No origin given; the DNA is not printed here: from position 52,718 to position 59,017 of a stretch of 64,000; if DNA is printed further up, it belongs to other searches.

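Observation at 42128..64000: Single uninterrupted ORF of more than 7,290 codons encoding a giant modular protein of unrecognised family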

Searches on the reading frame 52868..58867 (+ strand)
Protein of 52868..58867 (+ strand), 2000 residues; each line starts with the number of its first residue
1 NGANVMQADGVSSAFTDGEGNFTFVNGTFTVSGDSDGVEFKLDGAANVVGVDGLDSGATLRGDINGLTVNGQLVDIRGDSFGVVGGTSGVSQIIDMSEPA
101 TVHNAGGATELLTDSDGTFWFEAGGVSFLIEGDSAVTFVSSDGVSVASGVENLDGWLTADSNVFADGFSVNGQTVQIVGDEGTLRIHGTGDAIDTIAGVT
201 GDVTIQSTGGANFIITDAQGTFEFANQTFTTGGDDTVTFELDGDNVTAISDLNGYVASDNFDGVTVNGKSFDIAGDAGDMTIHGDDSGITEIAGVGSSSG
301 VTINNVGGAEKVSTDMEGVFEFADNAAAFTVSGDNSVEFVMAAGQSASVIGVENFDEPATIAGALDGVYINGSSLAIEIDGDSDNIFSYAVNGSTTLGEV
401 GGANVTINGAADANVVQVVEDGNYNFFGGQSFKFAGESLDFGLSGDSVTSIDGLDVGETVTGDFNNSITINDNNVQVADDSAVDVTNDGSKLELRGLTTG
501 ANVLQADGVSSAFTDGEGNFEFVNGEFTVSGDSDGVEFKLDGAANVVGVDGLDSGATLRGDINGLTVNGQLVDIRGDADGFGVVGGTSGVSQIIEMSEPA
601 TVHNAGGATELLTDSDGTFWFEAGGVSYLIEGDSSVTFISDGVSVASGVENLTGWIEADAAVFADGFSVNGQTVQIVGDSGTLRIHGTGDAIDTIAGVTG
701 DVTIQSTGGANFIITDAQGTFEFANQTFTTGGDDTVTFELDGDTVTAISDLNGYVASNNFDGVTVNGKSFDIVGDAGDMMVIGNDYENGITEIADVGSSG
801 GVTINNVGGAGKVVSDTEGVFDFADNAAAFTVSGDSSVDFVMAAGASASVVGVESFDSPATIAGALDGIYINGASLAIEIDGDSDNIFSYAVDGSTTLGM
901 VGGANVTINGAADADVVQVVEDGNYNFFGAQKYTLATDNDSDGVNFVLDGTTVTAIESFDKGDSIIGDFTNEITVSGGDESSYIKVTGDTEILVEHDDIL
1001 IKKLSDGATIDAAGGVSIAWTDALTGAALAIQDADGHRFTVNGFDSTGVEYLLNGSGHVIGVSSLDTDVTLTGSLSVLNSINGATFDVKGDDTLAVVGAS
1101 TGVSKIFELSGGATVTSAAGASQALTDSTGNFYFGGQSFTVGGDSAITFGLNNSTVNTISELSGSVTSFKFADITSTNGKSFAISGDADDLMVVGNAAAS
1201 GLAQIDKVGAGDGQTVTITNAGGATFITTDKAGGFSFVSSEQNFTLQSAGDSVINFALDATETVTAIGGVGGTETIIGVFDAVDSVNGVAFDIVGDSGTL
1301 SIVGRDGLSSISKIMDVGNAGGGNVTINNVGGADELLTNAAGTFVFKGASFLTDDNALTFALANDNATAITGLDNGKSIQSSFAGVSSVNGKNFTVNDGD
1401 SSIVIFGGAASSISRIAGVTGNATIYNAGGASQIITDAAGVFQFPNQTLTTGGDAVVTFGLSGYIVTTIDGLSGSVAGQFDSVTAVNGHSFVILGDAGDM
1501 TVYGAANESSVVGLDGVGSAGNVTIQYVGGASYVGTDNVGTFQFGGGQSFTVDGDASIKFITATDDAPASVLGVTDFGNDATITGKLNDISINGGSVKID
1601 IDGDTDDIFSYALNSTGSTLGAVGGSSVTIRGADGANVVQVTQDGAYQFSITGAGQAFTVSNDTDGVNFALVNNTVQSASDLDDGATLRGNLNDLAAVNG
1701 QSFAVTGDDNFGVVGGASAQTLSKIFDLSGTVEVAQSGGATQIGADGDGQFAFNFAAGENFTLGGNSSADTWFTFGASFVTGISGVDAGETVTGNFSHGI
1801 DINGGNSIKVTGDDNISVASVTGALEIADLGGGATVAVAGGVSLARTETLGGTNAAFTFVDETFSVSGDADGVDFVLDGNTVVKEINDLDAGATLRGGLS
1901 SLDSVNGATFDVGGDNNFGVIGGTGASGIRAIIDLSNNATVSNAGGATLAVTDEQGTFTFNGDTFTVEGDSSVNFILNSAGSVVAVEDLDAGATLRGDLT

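Call 5: search_protein_families(library=pfam, proteins=[window:52868-58867:+], max_evalue=1)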
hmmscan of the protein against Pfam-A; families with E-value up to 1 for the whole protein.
window:52868-58867:+ (2000 aa): 3 families
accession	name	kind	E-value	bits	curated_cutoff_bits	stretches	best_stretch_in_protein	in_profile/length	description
PF24351.1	DUF7511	-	0.01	15.7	27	0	646-665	23-42/47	Domain of unknown function (DUF7511)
PF07615.16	Ykof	-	0.016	16.1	21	0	367-390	31-54/81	YKOF-related Family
PF12229.13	PG_binding_4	-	0.089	13.4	22.1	0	1853-1873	73-93/117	Putative peptidoglycan binding domain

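Call 6: search_protein_families(library=ncbifam, proteins=[window:52868-58867:+], max_evalue=1)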
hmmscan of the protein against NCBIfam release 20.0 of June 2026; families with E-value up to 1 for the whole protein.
window:52868-58867:+ (2000 aa): 1 family
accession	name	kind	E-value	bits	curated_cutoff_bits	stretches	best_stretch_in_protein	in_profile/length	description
NF007913.0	PRK10626.1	equivalog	0.3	10.6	279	0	665-692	30-57/239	hypothetical protein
